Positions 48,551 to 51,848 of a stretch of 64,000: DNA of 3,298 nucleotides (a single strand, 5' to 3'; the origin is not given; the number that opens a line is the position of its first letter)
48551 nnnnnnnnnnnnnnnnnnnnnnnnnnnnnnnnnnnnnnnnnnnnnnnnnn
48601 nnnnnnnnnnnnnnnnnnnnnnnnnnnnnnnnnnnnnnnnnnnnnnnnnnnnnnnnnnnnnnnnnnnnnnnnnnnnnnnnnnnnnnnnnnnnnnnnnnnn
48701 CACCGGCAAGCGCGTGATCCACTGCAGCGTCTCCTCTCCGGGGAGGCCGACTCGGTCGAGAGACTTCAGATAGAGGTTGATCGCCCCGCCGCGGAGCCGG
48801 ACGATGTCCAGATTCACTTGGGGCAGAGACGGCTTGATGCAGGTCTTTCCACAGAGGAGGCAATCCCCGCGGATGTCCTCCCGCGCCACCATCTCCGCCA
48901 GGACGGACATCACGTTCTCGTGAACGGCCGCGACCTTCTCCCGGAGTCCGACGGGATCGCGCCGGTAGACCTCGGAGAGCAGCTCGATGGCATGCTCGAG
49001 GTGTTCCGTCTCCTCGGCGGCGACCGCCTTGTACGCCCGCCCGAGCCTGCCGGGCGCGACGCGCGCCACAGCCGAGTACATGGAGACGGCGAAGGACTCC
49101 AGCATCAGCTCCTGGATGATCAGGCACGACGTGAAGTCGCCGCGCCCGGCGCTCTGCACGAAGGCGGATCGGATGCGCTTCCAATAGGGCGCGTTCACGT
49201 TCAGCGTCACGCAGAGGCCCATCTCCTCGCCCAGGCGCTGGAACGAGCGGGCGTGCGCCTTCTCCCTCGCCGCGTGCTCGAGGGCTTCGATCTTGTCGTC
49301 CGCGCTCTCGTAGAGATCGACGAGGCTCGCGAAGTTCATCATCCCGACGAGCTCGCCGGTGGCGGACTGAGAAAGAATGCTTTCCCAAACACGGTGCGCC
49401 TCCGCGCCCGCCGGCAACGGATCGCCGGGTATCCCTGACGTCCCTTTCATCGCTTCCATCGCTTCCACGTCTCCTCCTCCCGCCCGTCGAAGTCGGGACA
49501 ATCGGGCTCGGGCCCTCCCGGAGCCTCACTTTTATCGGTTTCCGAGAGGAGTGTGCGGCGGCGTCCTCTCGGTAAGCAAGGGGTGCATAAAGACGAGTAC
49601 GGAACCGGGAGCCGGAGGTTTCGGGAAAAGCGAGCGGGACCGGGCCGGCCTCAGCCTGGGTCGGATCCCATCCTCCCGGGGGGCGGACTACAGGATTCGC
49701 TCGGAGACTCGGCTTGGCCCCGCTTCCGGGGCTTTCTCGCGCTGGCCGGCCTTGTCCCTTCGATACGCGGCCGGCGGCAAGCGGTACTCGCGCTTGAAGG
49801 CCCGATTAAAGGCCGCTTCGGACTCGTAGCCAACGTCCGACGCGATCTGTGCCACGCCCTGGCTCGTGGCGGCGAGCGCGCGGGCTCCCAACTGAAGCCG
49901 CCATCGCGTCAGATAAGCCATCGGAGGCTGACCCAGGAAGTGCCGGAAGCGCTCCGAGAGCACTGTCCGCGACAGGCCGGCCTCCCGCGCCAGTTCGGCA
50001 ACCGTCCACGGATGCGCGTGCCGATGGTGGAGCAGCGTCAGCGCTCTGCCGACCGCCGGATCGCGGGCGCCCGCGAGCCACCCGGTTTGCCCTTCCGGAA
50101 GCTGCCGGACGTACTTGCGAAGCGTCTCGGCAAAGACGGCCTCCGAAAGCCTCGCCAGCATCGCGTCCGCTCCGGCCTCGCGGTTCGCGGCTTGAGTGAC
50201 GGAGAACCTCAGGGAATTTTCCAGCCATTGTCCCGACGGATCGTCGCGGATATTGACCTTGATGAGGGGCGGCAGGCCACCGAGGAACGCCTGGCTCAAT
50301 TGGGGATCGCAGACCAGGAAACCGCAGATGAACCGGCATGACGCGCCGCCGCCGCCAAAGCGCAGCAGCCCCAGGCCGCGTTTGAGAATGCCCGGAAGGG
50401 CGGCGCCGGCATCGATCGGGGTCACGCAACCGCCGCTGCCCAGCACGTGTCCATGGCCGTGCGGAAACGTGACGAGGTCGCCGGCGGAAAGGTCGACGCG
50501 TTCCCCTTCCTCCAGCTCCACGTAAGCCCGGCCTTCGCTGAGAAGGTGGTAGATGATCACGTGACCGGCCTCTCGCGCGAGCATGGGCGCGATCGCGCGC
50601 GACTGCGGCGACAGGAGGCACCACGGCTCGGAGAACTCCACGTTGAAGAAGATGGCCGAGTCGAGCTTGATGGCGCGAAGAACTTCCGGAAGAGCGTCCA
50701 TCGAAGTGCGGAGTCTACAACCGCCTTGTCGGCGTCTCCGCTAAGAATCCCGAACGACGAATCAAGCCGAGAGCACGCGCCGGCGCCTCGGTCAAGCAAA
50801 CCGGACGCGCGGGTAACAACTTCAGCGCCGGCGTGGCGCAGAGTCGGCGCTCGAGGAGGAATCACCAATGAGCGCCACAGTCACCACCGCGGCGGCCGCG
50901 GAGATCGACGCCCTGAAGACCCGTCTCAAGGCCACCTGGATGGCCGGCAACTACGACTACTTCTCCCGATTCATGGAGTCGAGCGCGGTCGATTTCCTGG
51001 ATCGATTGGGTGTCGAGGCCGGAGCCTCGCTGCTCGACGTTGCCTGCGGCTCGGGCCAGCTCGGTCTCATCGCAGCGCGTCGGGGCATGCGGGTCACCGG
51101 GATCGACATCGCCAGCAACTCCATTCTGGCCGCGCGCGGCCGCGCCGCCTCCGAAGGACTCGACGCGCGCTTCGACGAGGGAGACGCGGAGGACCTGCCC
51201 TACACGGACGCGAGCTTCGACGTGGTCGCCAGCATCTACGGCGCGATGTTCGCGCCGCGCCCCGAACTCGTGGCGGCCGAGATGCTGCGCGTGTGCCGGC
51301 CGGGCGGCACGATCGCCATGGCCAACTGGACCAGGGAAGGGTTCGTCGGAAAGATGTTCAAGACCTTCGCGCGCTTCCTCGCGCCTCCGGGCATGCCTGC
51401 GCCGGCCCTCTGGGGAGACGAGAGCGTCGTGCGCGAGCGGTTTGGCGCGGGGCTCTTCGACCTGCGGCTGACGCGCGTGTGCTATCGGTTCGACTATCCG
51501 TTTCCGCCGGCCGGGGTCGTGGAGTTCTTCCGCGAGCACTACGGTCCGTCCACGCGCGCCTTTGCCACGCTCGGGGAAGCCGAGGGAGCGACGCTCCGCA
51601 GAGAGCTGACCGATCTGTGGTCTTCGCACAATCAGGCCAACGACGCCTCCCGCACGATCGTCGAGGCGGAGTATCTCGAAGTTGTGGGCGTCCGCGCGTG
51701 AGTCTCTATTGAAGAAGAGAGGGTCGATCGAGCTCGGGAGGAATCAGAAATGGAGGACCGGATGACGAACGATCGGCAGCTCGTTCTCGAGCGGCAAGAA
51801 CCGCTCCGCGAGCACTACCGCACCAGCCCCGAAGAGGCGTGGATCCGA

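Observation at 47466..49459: Cyanobacterial-type alkane biosynthesis pair (ado followed by aar) in a non-cyanobacterial high-GC genome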

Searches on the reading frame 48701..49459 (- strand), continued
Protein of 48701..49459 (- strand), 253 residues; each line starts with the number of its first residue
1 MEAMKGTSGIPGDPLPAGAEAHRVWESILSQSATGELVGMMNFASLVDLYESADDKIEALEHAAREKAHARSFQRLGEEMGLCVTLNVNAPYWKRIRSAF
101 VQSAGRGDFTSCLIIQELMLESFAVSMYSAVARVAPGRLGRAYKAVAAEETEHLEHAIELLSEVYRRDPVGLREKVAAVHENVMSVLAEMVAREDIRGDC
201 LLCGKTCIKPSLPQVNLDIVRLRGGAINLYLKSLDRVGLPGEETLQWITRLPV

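Call 51: search_protein_families(library=pfam, proteins=[P0273, P0298, P0307, P0277, P0363, P0285, P0288, P0297, P0304, P0310], max_evalue=0.001)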
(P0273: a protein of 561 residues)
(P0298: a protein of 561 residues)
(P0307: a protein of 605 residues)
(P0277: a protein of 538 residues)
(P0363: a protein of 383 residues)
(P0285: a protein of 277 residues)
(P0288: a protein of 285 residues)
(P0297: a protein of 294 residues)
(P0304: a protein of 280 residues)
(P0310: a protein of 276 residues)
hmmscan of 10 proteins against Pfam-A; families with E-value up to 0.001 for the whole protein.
P0273 (561 aa): 16 families
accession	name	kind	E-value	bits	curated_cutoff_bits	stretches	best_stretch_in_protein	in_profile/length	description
PF13847.12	Methyltransf_31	-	8.7e-37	126.5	27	1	81-226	2-144/145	Methyltransferase domain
PF13649.12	Methyltransf_25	-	5.4e-21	75.5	27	1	86-182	1-97/97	Methyltransferase domain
PF08241.18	Methyltransf_11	-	2.3e-19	70.2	21.2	1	87-184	1-93/95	Methyltransferase domain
PF01209.24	Ubie_methyltran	-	9.8e-16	58.2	20.1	1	80-187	45-152/233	ubiE/COQ5 methyltransferase family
PF11266.14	Ald_deCOase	-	6.9e-14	52.7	28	1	307-489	6-181/218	Long-chain fatty aldehyde decarbonylase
PF08242.18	Methyltransf_12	-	8e-11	43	30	1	87-184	1-98/98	Methyltransferase domain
PF01135.25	PCMT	-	2.4e-10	41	20.3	1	79-166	70-157/210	Protein-L-isoaspartate(D-aspartate) O-methyltransferase (PCMT)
PF05175.20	MTS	-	4.8e-08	33.3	23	1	83-195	32-144/170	Methyltransferase small domain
PF13489.12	Methyltransf_23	-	6.3e-08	33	27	1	80-232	20-163/164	Methyltransferase domain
PF06325.19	PrmA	-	1.3e-06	28.6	22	1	79-194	158-266/296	Ribosomal protein L11 methyltransferase (PrmA)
PF02332.24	Phenol_Hydrox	-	1.7e-06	28.2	24.4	1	305-452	65-223/230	Methane/Phenol/Alkene Hydroxylase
PF13679.12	Methyltransf_32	-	8.4e-05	23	27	1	83-145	26-92/143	Methyltransferase domain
PF08003.17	Methyltransf_9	-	0.00011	21.8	23.8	1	83-233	116-265/315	Protein of unknown function (DUF1698)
PF02353.26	CMAS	-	0.00049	20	27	1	76-191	56-169/273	Mycolic acid cyclopropane synthetase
PF05148.21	Methyltransf_8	-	0.00052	20.4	27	0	85-189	75-159/219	Hypothetical methyltransferase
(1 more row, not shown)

P0298 (561 aa): 14 families
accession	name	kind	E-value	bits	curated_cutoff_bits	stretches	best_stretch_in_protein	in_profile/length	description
PF13847.12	Methyltransf_31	-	2.2e-30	105.7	27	1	83-226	3-144/145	Methyltransferase domain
PF13649.12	Methyltransf_25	-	5.5e-24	85.1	27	1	87-183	1-97/97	Methyltransferase domain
PF08241.18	Methyltransf_11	-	3.2e-21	76.2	21.2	1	88-187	1-95/95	Methyltransferase domain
PF01209.24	Ubie_methyltran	-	1.6e-16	60.8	20.1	1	79-197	43-164/233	ubiE/COQ5 methyltransferase family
PF13489.12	Methyltransf_23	-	1.5e-13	51.3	27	1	81-229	20-160/164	Methyltransferase domain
PF08242.18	Methyltransf_12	-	5e-12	46.8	30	1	88-185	1-98/98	Methyltransferase domain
PF06325.19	PrmA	-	2.7e-11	43.9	22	1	81-197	159-268/296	Ribosomal protein L11 methyltransferase (PrmA)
PF11266.14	Ald_deCOase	-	1.4e-10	41.8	28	1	302-452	5-150/218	Long-chain fatty aldehyde decarbonylase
PF05175.20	MTS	-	1.1e-08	35.3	23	1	84-187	32-138/170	Methyltransferase small domain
PF01135.25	PCMT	-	2.4e-08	34.5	20.3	1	78-187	68-171/210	Protein-L-isoaspartate(D-aspartate) O-methyltransferase (PCMT)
PF02353.26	CMAS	-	3.3e-07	30.4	27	1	80-193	59-170/273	Mycolic acid cyclopropane synthetase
PF20922.3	Anamorsin_N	-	1e-05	25.8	27.1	1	127-194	23-94/163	Anamorsin, N-terminal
PF05148.21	Methyltransf_8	-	0.00057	20.2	27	0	86-190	75-159/219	Hypothetical methyltransferase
PF01728.25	FtsJ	-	0.00073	19.9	24.1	0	79-168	17-107/181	FtsJ-like methyltransferase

P0307 (605 aa): 16 families
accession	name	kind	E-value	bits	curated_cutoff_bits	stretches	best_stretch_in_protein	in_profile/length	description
PF13847.12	Methyltransf_31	-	3.5e-34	118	27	1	77-212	1-134/145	Methyltransferase domain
PF13649.12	Methyltransf_25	-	9.8e-23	81.1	27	1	83-179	1-97/97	Methyltransferase domain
PF08241.18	Methyltransf_11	-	3.6e-21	76.1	21.2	1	84-182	1-94/95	Methyltransferase domain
PF01209.24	Ubie_methyltran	-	1.9e-17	63.8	20.1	1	74-203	42-170/233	ubiE/COQ5 methyltransferase family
PF11266.14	Ald_deCOase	-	2.6e-13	50.8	28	1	352-503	9-154/218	Long-chain fatty aldehyde decarbonylase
PF08242.18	Methyltransf_12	-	2.7e-12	47.7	30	1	84-180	1-97/98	Methyltransferase domain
PF01135.25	PCMT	-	8.3e-08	32.7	20.3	1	76-136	70-130/210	Protein-L-isoaspartate(D-aspartate) O-methyltransferase (PCMT)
PF13489.12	Methyltransf_23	-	2e-07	31.3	27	1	77-228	20-163/164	Methyltransferase domain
PF05175.20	MTS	-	8.6e-07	29.2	23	1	80-183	32-138/170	Methyltransferase small domain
PF08003.17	Methyltransf_9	-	3e-06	26.9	23.8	1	80-234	116-270/315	Protein of unknown function (DUF1698)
PF06325.19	PrmA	-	3.5e-05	23.9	22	1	77-183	159-258/296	Ribosomal protein L11 methyltransferase (PrmA)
PF07021.18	MetW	-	8.8e-05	22.7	21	1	76-175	10-102/193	Methionine biosynthesis protein MetW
PF20922.3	Anamorsin_N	-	0.00024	21.3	27.1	1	142-190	45-94/163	Anamorsin, N-terminal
PF05148.21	Methyltransf_8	-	0.00062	20.1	27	0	139-186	113-159/219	Hypothetical methyltransferase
PF02353.26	CMAS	-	0.00064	19.6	27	0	76-187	59-168/273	Mycolic acid cyclopropane synthetase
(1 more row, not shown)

P0277 (538 aa): 1 family
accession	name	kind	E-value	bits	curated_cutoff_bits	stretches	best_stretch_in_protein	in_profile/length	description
PF01488.26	Shikimate_DH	-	1.6e-07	31.9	24.3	1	415-519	9-120/138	Shikimate / quinate 5-dehydrogenase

P0363 (383 aa): 13 families
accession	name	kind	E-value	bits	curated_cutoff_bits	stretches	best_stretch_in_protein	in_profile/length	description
PF13847.12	Methyltransf_31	-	1.4e-33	116.1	27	1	76-220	3-133/145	Methyltransferase domain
PF13649.12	Methyltransf_25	-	1.6e-21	77.2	27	1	80-176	1-97/97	Methyltransferase domain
PF08241.18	Methyltransf_11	-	7.3e-20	71.8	21.2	1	81-178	1-93/95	Methyltransferase domain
PF01209.24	Ubie_methyltran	-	5e-18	65.7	20.1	1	75-181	46-152/233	ubiE/COQ5 methyltransferase family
PF08242.18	Methyltransf_12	-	1.8e-12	48.2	30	1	81-178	1-98/98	Methyltransferase domain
PF01135.25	PCMT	-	1.1e-07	32.3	20.3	1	74-151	71-148/210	Protein-L-isoaspartate(D-aspartate) O-methyltransferase (PCMT)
PF05175.20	MTS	-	1.4e-06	28.5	23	1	78-180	33-138/170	Methyltransferase small domain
PF13489.12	Methyltransf_23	-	5e-06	26.8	27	1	74-226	20-163/164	Methyltransferase domain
PF06325.19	PrmA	-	7.2e-06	26.1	22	1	75-186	160-264/296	Ribosomal protein L11 methyltransferase (PrmA)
PF11266.14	Ald_deCOase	-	9.5e-06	26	28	1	289-382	5-96/218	Long-chain fatty aldehyde decarbonylase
PF05148.21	Methyltransf_8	-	6.1e-05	23.4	27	1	135-183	112-159/219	Hypothetical methyltransferase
PF20922.3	Anamorsin_N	-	0.00015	22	27.1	1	122-192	29-100/163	Anamorsin, N-terminal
PF08003.17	Methyltransf_9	-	0.00059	19.3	23.8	1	75-230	114-268/315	Protein of unknown function (DUF1698)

P0285 (277 aa): 2 families
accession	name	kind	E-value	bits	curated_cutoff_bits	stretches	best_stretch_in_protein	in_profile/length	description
PF11266.14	Ald_deCOase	-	1.9e-14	54.5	28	1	44-218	4-172/218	Long-chain fatty aldehyde decarbonylase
PF02332.24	Phenol_Hydrox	-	0.00044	20.3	24.4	1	46-192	67-228/230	Methane/Phenol/Alkene Hydroxylase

P0288 (285 aa): 4 families
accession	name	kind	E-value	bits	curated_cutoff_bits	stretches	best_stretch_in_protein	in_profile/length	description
PF11266.14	Ald_deCOase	-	2e-18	67.5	28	1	27-175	5-147/218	Long-chain fatty aldehyde decarbonylase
PF13794.12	MiaE_2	-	2.1e-07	31.3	25.2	1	36-192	10-158/185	tRNA-(MS[2]IO[6]A)-hydroxylase (MiaE)-like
PF05138.18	PaaA_PaaC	-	0.00012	21.8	28.5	1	31-249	17-222/263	Phenylacetic acid catabolic protein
PF00210.30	Ferritin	-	0.00026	21.4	24.5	1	40-175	7-138/142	Ferritin-like domain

P0297 (294 aa): 1 family
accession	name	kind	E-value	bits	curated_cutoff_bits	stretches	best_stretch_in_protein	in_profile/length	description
PF11266.14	Ald_deCOase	-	7.9e-17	62.3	28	1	17-194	3-172/218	Long-chain fatty aldehyde decarbonylase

P0304 (280 aa): 2 families
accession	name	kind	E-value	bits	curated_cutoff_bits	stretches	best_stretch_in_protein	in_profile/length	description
PF11266.14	Ald_deCOase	-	6e-15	56.1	28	1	21-170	7-150/218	Long-chain fatty aldehyde decarbonylase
PF04305.20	DUF455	-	3.4e-05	24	34.3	1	31-183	69-221/247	Protein of unknown function (DUF455)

P0310 (276 aa): 1 family
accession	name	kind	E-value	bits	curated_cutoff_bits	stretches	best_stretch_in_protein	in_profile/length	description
PF11266.14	Ald_deCOase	-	3.1e-16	60.3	28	1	20-193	5-167/218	Long-chain fatty aldehyde decarbonylase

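Call 52: search_protein_families(library=ncbifam, proteins=[P0360, P0361, P0364, P0366, P0367, P0368, P0374, P0345, P0337, P0320], max_evalue=0.001)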
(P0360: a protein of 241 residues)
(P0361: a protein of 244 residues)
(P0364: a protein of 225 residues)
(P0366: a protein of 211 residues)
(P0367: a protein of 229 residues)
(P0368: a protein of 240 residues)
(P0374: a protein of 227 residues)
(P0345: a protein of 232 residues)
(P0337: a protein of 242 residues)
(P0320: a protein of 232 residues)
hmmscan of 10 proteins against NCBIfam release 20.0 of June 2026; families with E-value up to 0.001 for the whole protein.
P0360 (241 aa): 1 family
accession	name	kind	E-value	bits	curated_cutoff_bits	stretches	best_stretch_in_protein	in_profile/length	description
TIGR04059.1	Ald_deCOase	equivalog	6.7e-117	389.1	222.65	1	22-240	1-219/220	aldehyde oxygenase (deformylating)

P0361 (244 aa): 1 family
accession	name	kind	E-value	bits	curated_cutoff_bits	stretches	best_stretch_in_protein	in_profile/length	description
TIGR04059.1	Ald_deCOase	equivalog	3.5e-06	27.1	222.65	1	15-150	15-142/220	aldehyde oxygenase (deformylating)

P0364 (225 aa): 1 family
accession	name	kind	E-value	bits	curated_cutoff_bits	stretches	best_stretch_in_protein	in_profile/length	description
NF058679.1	EncB_fam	subfamily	0.00028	20.9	90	1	89-145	22-76/117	encapsulin nanocompartment ferritin-likeEncB family encapsulin nanocompartment ferritin-like cargo protein cargo protein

P0366 (211 aa): 1 family
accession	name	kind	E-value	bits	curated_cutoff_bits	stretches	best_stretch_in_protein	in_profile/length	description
TIGR04059.1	Ald_deCOase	equivalog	1.9e-53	181.6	222.65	1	19-164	2-147/220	aldehyde oxygenase (deformylating)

P0367 (229 aa): 0 families

P0368 (240 aa): 1 family
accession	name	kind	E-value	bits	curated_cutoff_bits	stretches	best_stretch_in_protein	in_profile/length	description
TIGR04059.1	Ald_deCOase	equivalog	6.9e-59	199.4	222.65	1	19-232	2-215/220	aldehyde oxygenase (deformylating)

P0374 (227 aa): 1 family
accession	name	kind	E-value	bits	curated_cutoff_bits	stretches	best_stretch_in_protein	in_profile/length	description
TIGR04059.1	Ald_deCOase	equivalog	1.4e-61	208.2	222.65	1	10-215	3-208/220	aldehyde oxygenase (deformylating)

P0345 (232 aa): 2 families
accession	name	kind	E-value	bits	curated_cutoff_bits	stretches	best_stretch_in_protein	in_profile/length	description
TIGR04059.1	Ald_deCOase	equivalog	1.6e-05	25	222.65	1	21-176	22-168/220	aldehyde oxygenase (deformylating)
NF058679.1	EncB_fam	subfamily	0.00014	21.9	90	0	103-153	27-74/117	encapsulin nanocompartment ferritin-likeEncB family encapsulin nanocompartment ferritin-like cargo protein cargo protein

P0337 (242 aa): 1 family
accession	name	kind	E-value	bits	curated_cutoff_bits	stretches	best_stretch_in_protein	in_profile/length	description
TIGR04059.1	Ald_deCOase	equivalog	2.5e-09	37.4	222.65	1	16-156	14-146/220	aldehyde oxygenase (deformylating)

P0320 (232 aa): 1 family
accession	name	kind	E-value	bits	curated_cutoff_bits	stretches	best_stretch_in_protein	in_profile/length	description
TIGR04059.1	Ald_deCOase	equivalog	1e-11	45.2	222.65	1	13-149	23-156/220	aldehyde oxygenase (deformylating)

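Call 56: find_encoding_contigs(protein=P0257, flank=5000, max_places=2)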
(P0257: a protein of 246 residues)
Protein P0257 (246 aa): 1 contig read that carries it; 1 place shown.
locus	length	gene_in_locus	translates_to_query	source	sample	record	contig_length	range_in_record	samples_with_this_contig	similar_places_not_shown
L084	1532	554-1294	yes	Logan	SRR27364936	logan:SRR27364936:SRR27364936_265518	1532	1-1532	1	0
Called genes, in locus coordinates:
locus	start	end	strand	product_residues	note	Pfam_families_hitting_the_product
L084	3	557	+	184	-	?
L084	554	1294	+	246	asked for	PF11266:Ald_deCOase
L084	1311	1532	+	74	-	?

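Call 57: find_encoding_contigs(protein=P0337, flank=5000, max_places=2)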
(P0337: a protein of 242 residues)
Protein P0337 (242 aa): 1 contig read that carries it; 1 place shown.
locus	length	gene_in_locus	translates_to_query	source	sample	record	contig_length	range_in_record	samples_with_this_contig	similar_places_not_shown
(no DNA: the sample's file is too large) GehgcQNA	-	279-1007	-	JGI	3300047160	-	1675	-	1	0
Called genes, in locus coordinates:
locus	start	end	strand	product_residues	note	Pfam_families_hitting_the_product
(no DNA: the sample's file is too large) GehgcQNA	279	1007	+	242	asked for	PF11266:Ald_deCOase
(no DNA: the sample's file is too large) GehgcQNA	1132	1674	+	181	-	?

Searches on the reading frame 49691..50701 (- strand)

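Call 5: search_protein_families(library=pfam, proteins=[window:49691-50701:-], max_evalue=0.01)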
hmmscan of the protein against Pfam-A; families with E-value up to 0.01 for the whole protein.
window:49691-50701:- (337 aa): 5 families
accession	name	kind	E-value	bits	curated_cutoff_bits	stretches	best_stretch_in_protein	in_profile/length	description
PF12852.13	Cupin_6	-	2.4e-34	119.2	26.7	1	2-198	1-182/183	Cupin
PF12833.13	HTH_18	-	1.1e-21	77.3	33.6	1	237-315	1-79/80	Helix-turn-helix domain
PF00165.29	HTH_AraC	-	3.3e-13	49.9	26.6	2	228-265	5-42/42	Bacterial regulatory helix-turn-helix proteins, AraC family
PF07883.17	Cupin_2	-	0.00086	19.4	27.2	1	56-86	26-55/70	Cupin domain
PF05899.18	Cupin_3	-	0.0017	18.4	23.5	1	56-83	33-60/74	EutQ-like cupin domain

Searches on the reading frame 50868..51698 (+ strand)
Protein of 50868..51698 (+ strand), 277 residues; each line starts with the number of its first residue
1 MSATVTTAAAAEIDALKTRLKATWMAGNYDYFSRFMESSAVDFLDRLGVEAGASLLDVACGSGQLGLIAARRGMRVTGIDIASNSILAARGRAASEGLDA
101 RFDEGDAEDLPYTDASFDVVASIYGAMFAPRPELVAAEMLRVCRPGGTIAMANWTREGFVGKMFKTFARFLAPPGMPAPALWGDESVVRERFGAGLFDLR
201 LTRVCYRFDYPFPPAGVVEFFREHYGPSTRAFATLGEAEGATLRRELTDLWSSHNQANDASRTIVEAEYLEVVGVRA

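Call 5: search_protein_families(library=pfam, proteins=[window:50868-51698:+], max_evalue=0.01)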
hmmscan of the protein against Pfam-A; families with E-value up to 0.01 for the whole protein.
window:50868-51698:+ (277 aa): 11 families
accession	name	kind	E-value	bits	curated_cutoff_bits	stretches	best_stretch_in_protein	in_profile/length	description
PF08241.18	Methyltransf_11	-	6.4e-22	78.4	21.2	1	56-150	1-94/95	Methyltransferase domain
PF13649.12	Methyltransf_25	-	4.4e-21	75.8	27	1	56-147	2-97/97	Methyltransferase domain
PF13847.12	Methyltransf_31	-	1.6e-20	73.7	27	1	51-155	3-113/145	Methyltransferase domain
PF01209.24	Ubie_methyltran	-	8.8e-12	45.3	20.1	1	45-154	41-154/233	ubiE/COQ5 methyltransferase family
PF08242.18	Methyltransf_12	-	1.5e-10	42.1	30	1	56-149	1-98/98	Methyltransferase domain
PF13489.12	Methyltransf_23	-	9.3e-09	35.7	27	1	34-173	3-137/164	Methyltransferase domain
PF02353.26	CMAS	-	1.7e-06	28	27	1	43-123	54-134/273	Mycolic acid cyclopropane synthetase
PF07021.18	MetW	-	6.3e-06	26.4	21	1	49-144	11-103/193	Methionine biosynthesis protein MetW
PF06325.19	PrmA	-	0.00014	22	22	1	42-123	153-234/296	Ribosomal protein L11 methyltransferase (PrmA)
PF05175.20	MTS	-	0.00014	22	23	1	44-120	24-102/170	Methyltransferase small domain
PF03848.20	TehB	-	0.0083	16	20.4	0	42-147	21-128/193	Tellurite resistance protein TehB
